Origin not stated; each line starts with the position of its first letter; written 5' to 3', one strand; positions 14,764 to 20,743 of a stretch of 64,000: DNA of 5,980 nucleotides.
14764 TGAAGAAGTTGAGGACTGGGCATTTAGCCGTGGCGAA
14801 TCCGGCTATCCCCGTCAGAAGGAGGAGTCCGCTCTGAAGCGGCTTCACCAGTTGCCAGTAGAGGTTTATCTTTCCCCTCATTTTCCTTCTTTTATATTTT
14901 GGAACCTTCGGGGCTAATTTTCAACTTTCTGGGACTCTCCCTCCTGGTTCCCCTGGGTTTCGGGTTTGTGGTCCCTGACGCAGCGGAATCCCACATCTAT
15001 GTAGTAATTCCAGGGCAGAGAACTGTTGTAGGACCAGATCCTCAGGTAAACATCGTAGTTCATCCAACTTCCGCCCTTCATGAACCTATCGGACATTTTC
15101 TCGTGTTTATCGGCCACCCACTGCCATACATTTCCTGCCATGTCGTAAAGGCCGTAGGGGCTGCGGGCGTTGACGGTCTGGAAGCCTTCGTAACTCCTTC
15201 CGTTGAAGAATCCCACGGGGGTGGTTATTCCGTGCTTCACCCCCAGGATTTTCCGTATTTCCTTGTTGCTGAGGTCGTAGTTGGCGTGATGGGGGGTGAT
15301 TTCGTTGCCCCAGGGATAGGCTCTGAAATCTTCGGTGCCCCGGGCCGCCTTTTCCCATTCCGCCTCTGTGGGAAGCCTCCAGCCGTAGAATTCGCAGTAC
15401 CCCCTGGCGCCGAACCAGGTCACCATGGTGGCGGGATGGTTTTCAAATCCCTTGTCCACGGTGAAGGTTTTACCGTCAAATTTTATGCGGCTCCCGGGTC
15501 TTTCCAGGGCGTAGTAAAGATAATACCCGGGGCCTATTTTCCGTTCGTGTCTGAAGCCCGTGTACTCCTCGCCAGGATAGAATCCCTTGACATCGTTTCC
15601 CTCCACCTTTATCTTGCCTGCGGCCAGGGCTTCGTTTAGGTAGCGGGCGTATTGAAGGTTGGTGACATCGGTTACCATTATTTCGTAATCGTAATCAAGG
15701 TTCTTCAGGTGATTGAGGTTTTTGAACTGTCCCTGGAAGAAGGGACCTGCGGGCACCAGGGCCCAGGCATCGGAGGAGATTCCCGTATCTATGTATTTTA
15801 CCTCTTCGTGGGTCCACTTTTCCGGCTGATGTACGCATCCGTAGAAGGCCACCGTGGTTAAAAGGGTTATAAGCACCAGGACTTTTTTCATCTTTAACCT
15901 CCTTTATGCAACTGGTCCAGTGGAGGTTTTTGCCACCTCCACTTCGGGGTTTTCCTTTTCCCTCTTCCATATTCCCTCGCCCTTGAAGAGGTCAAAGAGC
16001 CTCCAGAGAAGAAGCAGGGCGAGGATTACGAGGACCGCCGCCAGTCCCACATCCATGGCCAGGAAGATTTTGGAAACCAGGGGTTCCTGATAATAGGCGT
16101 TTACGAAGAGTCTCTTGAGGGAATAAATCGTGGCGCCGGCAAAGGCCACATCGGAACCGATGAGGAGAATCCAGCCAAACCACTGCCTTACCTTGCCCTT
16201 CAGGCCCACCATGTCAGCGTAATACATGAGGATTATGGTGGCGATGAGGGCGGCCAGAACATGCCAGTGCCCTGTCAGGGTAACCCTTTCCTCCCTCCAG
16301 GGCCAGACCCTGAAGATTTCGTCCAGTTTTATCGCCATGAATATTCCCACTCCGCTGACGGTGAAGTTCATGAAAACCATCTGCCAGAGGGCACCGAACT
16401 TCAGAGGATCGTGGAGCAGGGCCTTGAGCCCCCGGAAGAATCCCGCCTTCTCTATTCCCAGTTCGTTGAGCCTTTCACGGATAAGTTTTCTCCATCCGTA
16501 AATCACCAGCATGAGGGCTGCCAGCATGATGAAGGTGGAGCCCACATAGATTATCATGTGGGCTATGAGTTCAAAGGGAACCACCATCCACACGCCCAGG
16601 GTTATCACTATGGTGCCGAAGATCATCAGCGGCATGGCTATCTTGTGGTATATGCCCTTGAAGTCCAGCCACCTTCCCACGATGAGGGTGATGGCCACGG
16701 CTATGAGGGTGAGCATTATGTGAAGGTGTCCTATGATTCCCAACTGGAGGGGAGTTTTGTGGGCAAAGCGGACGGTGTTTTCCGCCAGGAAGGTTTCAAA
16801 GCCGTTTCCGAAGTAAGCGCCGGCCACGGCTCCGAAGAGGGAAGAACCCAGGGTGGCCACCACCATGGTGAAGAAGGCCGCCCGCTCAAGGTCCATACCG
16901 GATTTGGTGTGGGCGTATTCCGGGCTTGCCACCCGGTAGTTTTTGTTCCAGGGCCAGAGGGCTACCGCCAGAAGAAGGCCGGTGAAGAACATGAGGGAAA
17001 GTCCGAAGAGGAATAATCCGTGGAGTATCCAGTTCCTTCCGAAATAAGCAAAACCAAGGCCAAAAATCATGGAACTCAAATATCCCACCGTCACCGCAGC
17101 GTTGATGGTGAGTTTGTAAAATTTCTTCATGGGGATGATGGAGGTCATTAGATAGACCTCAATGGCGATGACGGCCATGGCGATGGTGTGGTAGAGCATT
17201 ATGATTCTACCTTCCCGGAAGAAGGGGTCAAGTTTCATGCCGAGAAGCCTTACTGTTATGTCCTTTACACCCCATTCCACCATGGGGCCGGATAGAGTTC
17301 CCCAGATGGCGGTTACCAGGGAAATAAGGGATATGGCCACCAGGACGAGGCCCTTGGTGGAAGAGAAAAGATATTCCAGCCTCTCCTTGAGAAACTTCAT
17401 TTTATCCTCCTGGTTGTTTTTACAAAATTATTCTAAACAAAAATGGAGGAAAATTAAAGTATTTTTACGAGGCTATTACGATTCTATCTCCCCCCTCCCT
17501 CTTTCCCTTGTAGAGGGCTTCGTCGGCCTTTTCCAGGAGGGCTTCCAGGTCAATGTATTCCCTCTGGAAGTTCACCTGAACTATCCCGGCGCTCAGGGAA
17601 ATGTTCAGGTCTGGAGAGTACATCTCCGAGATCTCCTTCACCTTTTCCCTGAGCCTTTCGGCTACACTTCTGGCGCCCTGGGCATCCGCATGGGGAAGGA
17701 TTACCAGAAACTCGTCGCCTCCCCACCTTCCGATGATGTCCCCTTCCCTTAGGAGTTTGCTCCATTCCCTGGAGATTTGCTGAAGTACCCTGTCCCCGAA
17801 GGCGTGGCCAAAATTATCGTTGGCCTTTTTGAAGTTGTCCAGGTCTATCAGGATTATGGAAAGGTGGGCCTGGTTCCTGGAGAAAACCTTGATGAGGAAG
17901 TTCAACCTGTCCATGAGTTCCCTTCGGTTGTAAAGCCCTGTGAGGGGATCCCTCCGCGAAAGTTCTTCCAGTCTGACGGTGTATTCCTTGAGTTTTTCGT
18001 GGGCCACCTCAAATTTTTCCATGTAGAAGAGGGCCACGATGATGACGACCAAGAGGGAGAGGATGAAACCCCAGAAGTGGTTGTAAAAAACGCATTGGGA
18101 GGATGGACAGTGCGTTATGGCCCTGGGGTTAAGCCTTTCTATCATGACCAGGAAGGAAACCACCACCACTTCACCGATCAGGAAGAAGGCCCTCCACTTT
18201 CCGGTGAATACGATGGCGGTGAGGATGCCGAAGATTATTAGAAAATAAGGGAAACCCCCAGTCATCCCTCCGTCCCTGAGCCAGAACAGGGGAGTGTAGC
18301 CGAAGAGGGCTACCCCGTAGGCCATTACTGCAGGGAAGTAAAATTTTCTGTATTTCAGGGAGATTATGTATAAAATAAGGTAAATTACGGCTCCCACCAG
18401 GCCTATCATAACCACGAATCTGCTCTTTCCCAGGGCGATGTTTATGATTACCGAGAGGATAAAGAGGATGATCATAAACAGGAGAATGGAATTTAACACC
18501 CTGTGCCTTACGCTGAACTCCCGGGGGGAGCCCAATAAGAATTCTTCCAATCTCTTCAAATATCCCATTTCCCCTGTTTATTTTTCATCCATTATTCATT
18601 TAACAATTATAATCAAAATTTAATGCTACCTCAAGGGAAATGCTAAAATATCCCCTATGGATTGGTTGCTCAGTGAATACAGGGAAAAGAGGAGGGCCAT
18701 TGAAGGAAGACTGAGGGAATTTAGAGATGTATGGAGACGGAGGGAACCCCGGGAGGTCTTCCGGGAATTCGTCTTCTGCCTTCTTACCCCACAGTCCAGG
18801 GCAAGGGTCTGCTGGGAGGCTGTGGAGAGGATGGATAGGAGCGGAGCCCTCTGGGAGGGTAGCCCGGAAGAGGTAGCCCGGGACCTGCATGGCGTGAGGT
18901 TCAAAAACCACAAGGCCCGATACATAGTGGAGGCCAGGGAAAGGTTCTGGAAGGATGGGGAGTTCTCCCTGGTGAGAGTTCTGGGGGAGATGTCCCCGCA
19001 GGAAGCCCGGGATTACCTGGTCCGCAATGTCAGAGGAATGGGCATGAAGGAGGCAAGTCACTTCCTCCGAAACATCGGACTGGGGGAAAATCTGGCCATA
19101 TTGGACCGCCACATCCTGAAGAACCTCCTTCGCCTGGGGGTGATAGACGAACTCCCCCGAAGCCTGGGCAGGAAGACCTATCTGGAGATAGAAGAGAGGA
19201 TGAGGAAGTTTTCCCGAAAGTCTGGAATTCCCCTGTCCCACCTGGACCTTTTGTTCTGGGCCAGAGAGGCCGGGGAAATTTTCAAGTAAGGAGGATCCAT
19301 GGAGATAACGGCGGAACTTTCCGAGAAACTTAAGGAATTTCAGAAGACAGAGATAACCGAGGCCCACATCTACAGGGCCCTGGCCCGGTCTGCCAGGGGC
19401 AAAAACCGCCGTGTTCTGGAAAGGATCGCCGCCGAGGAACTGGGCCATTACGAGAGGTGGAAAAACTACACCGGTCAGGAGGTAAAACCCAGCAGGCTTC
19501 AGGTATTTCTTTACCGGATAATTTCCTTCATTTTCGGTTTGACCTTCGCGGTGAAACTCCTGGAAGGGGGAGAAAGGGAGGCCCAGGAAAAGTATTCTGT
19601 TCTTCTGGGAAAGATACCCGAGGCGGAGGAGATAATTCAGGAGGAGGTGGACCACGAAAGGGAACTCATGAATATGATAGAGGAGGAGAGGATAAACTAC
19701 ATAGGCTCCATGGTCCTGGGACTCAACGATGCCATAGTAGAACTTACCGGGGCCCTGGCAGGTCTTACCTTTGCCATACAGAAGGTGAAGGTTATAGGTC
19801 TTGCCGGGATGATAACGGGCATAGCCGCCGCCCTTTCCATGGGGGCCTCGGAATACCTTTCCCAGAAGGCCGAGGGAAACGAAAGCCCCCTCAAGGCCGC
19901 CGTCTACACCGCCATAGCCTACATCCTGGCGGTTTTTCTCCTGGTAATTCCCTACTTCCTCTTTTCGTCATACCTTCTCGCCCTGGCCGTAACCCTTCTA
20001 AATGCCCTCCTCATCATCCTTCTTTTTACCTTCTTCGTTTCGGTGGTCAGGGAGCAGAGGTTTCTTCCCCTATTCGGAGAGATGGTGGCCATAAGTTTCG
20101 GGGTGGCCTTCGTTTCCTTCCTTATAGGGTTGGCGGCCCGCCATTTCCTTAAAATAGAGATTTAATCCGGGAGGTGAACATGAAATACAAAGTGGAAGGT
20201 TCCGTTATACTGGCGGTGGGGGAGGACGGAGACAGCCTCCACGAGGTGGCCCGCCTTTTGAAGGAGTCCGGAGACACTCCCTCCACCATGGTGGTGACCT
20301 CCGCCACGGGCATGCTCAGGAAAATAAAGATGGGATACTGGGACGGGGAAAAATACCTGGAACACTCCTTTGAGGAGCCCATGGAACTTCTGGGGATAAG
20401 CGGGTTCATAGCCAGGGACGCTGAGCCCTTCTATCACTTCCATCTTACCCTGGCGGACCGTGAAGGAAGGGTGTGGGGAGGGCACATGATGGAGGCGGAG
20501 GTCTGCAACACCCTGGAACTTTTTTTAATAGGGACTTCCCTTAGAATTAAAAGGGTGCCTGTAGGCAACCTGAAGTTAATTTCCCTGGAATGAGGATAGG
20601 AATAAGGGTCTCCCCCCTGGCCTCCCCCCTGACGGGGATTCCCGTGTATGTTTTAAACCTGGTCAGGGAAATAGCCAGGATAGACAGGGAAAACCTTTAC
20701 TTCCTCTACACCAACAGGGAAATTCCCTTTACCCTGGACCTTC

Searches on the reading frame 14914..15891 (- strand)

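Call 32: search_protein_families(library=pfam, proteins=[window:14914-15891:-], max_evalue=0.0001)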
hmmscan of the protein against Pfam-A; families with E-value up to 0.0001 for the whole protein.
window:14914-15891:- (325 aa): 1 family
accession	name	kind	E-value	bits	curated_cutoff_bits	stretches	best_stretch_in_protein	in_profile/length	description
PF03781.23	FGE-sulfatase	-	1.2e-38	133.7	23.3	1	42-306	4-255/255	Sulfatase-modifying factor enzyme 1-like domain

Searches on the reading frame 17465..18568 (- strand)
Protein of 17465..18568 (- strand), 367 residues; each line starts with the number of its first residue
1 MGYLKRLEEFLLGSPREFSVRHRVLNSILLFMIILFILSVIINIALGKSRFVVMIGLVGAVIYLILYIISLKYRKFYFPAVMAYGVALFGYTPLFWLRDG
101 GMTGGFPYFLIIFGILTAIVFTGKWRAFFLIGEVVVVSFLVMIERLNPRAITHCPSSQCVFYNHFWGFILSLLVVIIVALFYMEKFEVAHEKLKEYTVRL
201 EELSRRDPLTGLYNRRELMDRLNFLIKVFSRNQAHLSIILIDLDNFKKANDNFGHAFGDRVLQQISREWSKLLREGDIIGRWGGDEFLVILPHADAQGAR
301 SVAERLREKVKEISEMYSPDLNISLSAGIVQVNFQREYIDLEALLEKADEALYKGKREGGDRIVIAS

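Call 32: search_protein_families(library=pfam, proteins=[window:17465-18568:-], max_evalue=0.0001)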
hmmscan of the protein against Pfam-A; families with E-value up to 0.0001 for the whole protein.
window:17465-18568:- (367 aa): 2 families
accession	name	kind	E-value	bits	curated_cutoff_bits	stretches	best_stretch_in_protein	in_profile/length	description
PF00990.26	GGDEF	-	2.1e-44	151.6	23.8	1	206-361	3-160/161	Diguanylate cyclase, GGDEF domain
PF22335.1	Cas10-Cmr2_palm2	-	3.4e-05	24.4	27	1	282-359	57-127/133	Cas10/Cmr2, second palm domain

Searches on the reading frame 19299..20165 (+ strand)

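Call 32: search_protein_families(library=pfam, proteins=[window:19299-20165:+], max_evalue=0.0001)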
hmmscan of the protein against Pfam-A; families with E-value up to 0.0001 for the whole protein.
window:19299-20165:+ (288 aa): 1 family
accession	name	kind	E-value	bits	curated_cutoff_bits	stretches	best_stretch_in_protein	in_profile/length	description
PF01988.24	VIT1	-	7.4e-13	49.2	28.1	2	137-192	3-59/214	VIT family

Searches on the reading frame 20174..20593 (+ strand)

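Call 24: search_protein_families(library=pfam, proteins=[window:20174-20593:+], max_evalue=0.01)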
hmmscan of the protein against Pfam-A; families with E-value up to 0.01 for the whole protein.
window:20174-20593:+ (139 aa): 1 family
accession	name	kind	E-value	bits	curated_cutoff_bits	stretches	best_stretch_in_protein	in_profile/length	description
PF03479.20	PCC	-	1.2e-19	71.2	25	1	13-118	5-112/117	Plants and Prokaryotes Conserved (PCC) domain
